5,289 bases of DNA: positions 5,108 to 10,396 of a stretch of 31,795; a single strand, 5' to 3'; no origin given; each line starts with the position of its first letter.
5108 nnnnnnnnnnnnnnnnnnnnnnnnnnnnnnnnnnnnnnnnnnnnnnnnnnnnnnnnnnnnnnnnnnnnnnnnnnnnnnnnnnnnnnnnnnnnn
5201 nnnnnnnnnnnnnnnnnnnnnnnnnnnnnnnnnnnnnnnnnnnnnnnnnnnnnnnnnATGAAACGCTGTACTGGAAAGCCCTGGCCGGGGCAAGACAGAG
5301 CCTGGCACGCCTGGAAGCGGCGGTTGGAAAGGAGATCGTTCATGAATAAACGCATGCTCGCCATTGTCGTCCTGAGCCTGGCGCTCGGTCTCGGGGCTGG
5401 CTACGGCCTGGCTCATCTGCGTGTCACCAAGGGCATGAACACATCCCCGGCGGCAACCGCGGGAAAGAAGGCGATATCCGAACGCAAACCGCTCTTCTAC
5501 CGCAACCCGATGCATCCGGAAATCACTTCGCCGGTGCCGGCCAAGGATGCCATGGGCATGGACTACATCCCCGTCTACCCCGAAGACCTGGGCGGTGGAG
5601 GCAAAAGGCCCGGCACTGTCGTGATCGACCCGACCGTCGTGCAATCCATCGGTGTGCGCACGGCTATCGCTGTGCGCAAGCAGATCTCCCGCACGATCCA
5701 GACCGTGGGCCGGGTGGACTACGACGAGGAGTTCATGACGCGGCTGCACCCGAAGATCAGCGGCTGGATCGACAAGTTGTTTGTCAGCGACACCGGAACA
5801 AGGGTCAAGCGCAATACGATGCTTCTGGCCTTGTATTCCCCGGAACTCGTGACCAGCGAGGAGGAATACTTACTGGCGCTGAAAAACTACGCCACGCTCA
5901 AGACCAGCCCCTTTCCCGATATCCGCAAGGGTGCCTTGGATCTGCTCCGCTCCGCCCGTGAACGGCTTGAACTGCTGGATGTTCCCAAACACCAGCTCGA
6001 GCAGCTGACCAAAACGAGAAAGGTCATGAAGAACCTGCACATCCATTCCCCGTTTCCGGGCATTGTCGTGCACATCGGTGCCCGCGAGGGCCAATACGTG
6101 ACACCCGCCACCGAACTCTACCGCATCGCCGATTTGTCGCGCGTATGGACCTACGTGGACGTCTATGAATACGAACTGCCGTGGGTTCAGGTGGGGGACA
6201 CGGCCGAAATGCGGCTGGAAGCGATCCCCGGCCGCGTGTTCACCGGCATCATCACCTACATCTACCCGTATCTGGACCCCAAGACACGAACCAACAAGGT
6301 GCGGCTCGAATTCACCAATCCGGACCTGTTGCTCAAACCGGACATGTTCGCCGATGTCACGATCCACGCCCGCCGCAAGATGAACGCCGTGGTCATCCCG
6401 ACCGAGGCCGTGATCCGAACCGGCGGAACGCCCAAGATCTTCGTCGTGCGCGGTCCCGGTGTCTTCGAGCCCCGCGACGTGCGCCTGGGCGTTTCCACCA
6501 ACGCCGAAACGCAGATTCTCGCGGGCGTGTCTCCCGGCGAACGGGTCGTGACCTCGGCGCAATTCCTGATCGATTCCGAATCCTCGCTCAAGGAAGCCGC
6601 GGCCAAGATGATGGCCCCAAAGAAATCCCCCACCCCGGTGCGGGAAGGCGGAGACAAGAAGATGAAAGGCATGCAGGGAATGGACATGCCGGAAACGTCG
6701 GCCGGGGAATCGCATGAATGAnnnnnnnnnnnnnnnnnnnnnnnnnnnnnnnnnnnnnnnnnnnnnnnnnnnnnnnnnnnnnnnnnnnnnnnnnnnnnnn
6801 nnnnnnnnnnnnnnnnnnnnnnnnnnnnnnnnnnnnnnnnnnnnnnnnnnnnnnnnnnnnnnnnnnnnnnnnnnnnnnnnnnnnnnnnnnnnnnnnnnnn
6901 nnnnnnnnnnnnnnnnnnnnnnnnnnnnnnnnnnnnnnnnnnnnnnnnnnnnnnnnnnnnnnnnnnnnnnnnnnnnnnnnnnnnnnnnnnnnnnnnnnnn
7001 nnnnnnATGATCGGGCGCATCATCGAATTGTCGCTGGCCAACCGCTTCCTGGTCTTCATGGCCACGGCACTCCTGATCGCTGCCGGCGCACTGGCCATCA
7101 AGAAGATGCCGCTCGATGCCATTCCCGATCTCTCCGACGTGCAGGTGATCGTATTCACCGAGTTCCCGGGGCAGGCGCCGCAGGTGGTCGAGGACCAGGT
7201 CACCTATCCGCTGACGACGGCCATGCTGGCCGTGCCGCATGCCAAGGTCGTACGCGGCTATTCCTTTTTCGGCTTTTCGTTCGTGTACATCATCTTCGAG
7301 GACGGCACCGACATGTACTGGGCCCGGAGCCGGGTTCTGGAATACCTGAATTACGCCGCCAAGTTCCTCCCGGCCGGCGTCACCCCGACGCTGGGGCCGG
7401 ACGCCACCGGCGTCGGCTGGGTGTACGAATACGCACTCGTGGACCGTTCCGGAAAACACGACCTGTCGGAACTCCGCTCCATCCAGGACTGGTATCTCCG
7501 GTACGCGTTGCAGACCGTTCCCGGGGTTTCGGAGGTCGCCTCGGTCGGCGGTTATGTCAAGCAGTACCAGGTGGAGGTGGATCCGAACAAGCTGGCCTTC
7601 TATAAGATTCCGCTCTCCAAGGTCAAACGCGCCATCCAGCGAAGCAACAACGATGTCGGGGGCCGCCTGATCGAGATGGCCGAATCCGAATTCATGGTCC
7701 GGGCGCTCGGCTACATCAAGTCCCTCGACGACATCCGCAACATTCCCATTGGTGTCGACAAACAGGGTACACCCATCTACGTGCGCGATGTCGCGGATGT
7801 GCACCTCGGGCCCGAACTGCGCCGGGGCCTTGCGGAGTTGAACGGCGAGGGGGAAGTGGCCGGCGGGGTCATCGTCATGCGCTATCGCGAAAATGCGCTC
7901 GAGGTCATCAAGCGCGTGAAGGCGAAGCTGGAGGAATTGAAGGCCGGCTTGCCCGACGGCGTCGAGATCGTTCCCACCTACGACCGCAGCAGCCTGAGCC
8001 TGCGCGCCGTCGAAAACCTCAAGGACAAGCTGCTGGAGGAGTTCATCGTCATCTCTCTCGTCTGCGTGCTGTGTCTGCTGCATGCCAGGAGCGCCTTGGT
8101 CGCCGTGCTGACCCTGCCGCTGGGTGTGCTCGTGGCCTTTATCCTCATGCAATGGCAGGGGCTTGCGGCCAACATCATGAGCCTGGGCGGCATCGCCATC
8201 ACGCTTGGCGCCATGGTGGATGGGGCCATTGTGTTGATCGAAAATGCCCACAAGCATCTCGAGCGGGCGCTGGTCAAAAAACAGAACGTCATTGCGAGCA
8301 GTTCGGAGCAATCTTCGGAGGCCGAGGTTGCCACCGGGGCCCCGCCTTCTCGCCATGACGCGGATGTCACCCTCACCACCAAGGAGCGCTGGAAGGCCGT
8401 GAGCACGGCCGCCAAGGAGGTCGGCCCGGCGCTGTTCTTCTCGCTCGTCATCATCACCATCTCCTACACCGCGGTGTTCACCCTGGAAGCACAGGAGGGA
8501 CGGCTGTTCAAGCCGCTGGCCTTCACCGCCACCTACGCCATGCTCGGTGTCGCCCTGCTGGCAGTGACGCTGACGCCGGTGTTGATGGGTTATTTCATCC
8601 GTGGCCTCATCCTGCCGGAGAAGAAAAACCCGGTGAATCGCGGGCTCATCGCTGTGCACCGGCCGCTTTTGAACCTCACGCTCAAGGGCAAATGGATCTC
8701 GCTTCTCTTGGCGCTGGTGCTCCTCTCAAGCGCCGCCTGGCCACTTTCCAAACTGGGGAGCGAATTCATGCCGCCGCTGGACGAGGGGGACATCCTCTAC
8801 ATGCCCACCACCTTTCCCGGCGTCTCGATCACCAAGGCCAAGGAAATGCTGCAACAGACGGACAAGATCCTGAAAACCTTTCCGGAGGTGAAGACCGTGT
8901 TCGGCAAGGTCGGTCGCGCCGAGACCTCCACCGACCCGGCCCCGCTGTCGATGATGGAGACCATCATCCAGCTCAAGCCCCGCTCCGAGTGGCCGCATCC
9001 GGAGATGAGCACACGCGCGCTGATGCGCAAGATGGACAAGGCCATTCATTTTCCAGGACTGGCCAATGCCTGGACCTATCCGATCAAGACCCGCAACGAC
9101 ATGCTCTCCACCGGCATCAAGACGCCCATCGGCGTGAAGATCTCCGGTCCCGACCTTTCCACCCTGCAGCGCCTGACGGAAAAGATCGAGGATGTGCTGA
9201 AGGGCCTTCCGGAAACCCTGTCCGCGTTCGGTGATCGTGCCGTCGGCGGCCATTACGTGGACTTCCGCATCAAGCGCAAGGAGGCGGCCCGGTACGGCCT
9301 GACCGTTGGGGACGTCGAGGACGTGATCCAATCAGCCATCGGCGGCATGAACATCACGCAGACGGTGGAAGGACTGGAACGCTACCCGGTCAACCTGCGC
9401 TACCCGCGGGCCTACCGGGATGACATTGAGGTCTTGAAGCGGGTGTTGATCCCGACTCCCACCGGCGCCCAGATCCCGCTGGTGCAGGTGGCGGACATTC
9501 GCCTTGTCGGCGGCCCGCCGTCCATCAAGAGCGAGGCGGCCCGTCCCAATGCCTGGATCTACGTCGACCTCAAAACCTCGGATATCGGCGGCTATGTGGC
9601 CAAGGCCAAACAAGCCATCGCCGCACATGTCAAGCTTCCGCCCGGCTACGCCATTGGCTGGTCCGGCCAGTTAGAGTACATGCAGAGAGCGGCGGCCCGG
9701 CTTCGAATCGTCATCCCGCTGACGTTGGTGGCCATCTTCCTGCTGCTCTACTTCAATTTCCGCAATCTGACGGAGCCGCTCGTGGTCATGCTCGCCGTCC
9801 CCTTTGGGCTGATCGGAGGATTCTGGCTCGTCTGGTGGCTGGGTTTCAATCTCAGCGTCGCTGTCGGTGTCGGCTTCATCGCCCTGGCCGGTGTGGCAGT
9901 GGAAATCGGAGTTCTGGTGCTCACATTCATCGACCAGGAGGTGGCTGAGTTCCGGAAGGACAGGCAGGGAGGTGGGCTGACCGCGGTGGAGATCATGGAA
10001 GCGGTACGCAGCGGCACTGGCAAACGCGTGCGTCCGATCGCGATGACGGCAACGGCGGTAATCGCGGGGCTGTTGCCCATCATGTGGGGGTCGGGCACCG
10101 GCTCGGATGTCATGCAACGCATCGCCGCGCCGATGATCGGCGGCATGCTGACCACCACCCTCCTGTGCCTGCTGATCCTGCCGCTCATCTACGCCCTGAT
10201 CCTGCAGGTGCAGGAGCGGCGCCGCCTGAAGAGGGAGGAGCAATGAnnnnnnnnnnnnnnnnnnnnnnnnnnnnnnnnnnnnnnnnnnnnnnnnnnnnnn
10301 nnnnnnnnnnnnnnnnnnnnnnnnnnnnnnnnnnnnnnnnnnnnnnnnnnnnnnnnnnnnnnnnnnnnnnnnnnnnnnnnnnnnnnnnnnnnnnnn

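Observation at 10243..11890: Paralogous Met/Trp periplasmic proteins as possible CusF substitutes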

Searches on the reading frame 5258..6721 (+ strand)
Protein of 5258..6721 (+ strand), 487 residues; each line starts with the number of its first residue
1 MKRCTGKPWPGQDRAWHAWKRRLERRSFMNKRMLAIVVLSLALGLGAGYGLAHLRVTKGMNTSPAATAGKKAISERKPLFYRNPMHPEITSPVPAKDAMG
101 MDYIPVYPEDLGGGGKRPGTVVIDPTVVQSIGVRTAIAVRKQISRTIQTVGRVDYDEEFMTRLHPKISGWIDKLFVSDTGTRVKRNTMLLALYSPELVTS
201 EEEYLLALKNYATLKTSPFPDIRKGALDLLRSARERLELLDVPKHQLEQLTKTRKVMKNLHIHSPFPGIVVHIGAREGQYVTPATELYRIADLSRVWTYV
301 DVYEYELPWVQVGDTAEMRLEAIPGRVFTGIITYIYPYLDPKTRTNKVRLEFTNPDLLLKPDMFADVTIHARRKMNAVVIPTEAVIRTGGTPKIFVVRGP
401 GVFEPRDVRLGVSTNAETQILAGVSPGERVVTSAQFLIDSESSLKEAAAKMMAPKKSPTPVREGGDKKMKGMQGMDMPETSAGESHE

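Call 8: search_protein_families(library=pfam, proteins=[window:5258-6721:+], max_evalue=0.1)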
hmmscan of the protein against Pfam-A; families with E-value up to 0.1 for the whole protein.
window:5258-6721:+ (487 aa): 3 families
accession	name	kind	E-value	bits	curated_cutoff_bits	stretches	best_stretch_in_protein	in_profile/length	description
PF16576.10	HlyD_D23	-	6e-80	268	30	1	143-365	2-214/214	Barrel-sandwich domain of CusB or HlyD membrane-fusion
PF13437.12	HlyD_3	-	5.3e-15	56.5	22.2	1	262-361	2-105/106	HlyD family secretion protein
PF00529.27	CusB_dom_1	-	0.0017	19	26.5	1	303-432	12-89/89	Cation efflux system protein CusB domain 1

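Call 9: search_protein_families(library=ncbifam, proteins=[window:5258-6721:+], max_evalue=0.1)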
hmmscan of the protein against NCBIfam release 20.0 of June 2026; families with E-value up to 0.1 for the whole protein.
window:5258-6721:+ (487 aa): 20 families
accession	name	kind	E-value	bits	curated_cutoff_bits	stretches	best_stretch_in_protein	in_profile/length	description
NF007303.0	PRK09783.1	subfamily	3e-49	167.5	390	1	65-456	34-410/414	copper/silver efflux system membrane fusion protein CusB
TIGR01730.1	RND_mfp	subfamily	4.4e-41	140.9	94.9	1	249-441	124-316/322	efflux RND transporter periplasmic adaptor subunit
TIGR00999.1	8a0102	subfamily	8.3e-39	133.3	319.3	1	249-439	80-271/271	CzcB/NccB family metal efflux transporter periplasmic adaptor subunit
NF045680.1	DiMtlExpIhpB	equivalog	3.5e-21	75.5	450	1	253-445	131-321/326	divalent metal ion exporter adaptor subunit IhpB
NF008606.0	PRK11578.1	equivalog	2.8e-13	49.8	342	1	253-434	177-364/371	macrolide transporter subunit MacA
NF007132.1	PRK09578.1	equivalog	1.6e-09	37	512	1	339-453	268-382/396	MexX/AxyX family multidrug efflux RND transporter periplasmic adaptor subunit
NF033138.2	RND-peri-MexC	equivalog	2.9e-09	36.6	625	1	340-437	264-362/375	MexC family multidrug efflux RND transporter periplasmic adaptor subunit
NF000272.2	OqxA_adapt_sub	exception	4.8e-08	32.4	835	2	324-432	256-364/391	multidrug efflux RND transporter periplasmic adaptor subunit OqxA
NF008589.1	PRK11556.1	equivalog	2.5e-07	29.9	391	1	337-433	278-374/392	MdtA/MuxA family multidrug efflux RND transporter periplasmic adaptor subunit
TIGR02971.1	heterocyst_DevB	subfamily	5.4e-07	29.3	129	1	246-326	191-270/327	ABC exporter membrane fusion protein, DevB family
TIGR00998.1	8a0101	subfamily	5.4e-07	28.9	390.8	1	248-335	193-281/334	EmrA/EmrK family multidrug efflux transporter periplasmic adaptor subunit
NF045904.1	RND-peri-MexE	equivalog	2.3e-06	26.7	714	1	320-434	242-356/390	multidrug efflux RND transporter periplasmic adaptor subunit MexE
NF033834.1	RND_adapt_MexA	exception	4.8e-05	22.6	750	1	339-456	252-370/373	multidrug efflux RND transporter periplasmic adaptor subunit MexA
NF007785.0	PRK10476.1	equivalog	7.1e-05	21.8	376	1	249-332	198-281/347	multidrug transporter subunit MdtN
NF038010.1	ABC_adapt_DarC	equivalog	0.00024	19.9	450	1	246-435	216-405/417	darobactin export ABC transporter periplasmic adaptor subunit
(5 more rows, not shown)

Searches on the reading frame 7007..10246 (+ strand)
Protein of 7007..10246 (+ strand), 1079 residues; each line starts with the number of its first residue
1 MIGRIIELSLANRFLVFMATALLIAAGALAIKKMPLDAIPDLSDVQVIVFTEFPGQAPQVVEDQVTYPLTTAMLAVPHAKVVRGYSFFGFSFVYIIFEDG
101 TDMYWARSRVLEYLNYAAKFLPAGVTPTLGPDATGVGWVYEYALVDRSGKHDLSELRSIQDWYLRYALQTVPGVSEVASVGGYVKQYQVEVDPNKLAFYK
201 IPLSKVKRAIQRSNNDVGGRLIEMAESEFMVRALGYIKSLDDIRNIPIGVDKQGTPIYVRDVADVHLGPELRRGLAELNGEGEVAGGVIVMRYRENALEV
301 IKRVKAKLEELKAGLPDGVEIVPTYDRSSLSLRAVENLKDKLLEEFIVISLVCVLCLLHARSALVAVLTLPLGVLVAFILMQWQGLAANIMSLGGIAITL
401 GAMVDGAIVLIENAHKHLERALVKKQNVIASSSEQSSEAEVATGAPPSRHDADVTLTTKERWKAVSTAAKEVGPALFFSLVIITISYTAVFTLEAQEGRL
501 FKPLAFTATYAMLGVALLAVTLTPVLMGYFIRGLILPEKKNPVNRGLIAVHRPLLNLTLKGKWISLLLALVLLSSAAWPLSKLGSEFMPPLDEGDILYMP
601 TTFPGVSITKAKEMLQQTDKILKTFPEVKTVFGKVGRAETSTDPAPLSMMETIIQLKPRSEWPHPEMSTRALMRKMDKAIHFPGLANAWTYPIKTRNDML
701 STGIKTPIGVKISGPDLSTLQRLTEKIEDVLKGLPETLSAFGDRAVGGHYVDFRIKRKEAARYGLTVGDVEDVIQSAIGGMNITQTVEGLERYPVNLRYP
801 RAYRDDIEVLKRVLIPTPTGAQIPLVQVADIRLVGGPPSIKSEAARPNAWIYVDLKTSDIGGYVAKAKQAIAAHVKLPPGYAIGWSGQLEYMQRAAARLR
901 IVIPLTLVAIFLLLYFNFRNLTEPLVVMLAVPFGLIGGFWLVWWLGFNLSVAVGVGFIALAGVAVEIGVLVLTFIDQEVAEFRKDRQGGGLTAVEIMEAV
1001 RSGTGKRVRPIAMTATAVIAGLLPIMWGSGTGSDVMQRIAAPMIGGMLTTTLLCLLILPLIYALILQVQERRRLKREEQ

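Call 8: search_protein_families(library=pfam, proteins=[window:7007-10246:+], max_evalue=0.1)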
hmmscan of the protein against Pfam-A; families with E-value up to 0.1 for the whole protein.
window:7007-10246:+ (1079 aa): 2 families
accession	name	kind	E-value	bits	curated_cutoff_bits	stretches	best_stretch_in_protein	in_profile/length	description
PF00873.25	ACR_tran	-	5.8e-235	782.8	28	1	5-1065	1-1020/1021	AcrB/AcrD/AcrF family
PF03176.21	MMPL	-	0.0013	18.2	20.5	1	461-535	236-308/333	MMPL family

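Call 9: search_protein_families(library=ncbifam, proteins=[window:7007-10246:+], max_evalue=0.1)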
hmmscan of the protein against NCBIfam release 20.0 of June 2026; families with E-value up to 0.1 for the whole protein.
window:7007-10246:+ (1079 aa): 13 families
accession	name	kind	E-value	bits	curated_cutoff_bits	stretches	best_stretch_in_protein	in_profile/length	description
TIGR00914.1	2A0601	subfamily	0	1242.9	701.45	2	450-1075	426-1045/1051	CusA/CzcA family heavy metal efflux RND transporter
NF033617.1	RND_permease_2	subfamily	1.9e-133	446.6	1250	2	464-1065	421-1007/1009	multidrug efflux RND transporter permease subunit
NF000282.2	RND_permease_1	subfamily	2.5e-109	366.7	1250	2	22-425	17-427/1029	multidrug efflux RND transporter permease subunit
TIGR00915.1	2A0602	subfamily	2.1e-101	340.4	940.35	2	20-443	16-445/1050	efflux RND transporter permease subunit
NF007905.0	PRK10614.1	equivalog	4.3e-70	236.6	1774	2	466-1077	425-1020/1025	multidrug efflux RND transporter permease subunit MdtC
NF007133.0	PRK09579.1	equivalog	9.5e-70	235.3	1763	2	463-1072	421-1009/1017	multidrug efflux RND transporter permease subunit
NF007131.0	PRK09577.1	equivalog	4e-65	220.1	1768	2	18-421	14-422/1045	multidrug efflux RND transporter permease subunit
NF007842.1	PRK10555.1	equivalog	3.2e-63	214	1854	2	18-421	14-423/1036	multidrug efflux RND transporter permease AcrD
NF007798.0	PRK10503.1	equivalog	1.5e-60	204.9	1584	2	475-1075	446-1032/1040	MdtB/MuxB family multidrug efflux RND transporter permease subunit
NF000037.1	RND_perm_OqxB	exception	7.6e-58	196.2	2200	2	20-424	18-429/1050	multidrug efflux RND transporter permease subunit OqxB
NF011706.2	PRK15127.1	equivalog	8.2e-54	182.9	2150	2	18-420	14-422/1049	multidrug efflux RND transporter permease subunit AcrB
TIGR00921.1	2A067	subfamily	1.2e-06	26.8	351.9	2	892-1074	187-355/733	hydrophobe/amphiphile efflux-3 (HAE3) family transporter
TIGR00916.1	2A0604s01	subfamily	0.061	12.9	148.6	0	897-1041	90-221/231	SecD/SecF family protein translocase subunit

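Call 30: search_solved_structures(query=window:7007-10246:+, max_evalue=1e-50, show_alignments=1)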
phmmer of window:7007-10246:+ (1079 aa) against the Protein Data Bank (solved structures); distinct sequences matched with E-value up to 1e-50: 71 (the best 60 are shown).
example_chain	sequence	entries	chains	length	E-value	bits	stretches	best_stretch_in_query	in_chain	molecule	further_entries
3t51_A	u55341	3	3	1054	0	1266.6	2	451-1067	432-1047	Cation efflux system protein CusA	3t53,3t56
3k07_A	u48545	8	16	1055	0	1266.6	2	451-1067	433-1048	Cation efflux system protein cusA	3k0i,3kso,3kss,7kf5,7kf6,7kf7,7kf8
3ne5_A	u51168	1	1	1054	0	1265.7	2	451-1067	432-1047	Cation efflux system protein cusA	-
4dnr_A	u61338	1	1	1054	0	1264.3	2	451-1067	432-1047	Cation efflux system protein CusA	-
4dop_A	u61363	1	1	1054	0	1263.6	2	451-1067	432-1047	Cation efflux system protein CusA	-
4dnt_A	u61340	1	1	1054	0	1262.7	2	451-1067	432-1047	Cation efflux system protein CusA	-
4k0e_A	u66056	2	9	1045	1.3e-157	529.8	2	467-1071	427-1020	Heavy metal cation tricomponent efflux pump ZneA(CzcA-like)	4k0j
6ows_A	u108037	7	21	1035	2.8e-61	210.9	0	19-417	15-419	Efflux pump membrane transporter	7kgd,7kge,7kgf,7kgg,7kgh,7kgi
7b8p_A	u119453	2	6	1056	2.9e-61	210.8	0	18-416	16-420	Efflux pump membrane transporter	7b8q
22xk_B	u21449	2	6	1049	7.1e-59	202.9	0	19-418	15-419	MexBYB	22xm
8zxs_A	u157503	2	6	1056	2.7e-58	201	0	19-423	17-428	Efflux pump membrane transporter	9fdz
7cz9_A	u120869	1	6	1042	1.2e-57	198.8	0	19-423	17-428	Efflux pump membrane transporter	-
8z1u_A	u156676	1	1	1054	2.1e-57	198.1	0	17-418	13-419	Efflux pump membrane transporter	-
9e9f_B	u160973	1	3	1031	2.2e-57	198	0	17-418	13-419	Efflux pump membrane transporter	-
8ffk_A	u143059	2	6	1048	5.8e-57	196.6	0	18-422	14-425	Efflux pump membrane transporter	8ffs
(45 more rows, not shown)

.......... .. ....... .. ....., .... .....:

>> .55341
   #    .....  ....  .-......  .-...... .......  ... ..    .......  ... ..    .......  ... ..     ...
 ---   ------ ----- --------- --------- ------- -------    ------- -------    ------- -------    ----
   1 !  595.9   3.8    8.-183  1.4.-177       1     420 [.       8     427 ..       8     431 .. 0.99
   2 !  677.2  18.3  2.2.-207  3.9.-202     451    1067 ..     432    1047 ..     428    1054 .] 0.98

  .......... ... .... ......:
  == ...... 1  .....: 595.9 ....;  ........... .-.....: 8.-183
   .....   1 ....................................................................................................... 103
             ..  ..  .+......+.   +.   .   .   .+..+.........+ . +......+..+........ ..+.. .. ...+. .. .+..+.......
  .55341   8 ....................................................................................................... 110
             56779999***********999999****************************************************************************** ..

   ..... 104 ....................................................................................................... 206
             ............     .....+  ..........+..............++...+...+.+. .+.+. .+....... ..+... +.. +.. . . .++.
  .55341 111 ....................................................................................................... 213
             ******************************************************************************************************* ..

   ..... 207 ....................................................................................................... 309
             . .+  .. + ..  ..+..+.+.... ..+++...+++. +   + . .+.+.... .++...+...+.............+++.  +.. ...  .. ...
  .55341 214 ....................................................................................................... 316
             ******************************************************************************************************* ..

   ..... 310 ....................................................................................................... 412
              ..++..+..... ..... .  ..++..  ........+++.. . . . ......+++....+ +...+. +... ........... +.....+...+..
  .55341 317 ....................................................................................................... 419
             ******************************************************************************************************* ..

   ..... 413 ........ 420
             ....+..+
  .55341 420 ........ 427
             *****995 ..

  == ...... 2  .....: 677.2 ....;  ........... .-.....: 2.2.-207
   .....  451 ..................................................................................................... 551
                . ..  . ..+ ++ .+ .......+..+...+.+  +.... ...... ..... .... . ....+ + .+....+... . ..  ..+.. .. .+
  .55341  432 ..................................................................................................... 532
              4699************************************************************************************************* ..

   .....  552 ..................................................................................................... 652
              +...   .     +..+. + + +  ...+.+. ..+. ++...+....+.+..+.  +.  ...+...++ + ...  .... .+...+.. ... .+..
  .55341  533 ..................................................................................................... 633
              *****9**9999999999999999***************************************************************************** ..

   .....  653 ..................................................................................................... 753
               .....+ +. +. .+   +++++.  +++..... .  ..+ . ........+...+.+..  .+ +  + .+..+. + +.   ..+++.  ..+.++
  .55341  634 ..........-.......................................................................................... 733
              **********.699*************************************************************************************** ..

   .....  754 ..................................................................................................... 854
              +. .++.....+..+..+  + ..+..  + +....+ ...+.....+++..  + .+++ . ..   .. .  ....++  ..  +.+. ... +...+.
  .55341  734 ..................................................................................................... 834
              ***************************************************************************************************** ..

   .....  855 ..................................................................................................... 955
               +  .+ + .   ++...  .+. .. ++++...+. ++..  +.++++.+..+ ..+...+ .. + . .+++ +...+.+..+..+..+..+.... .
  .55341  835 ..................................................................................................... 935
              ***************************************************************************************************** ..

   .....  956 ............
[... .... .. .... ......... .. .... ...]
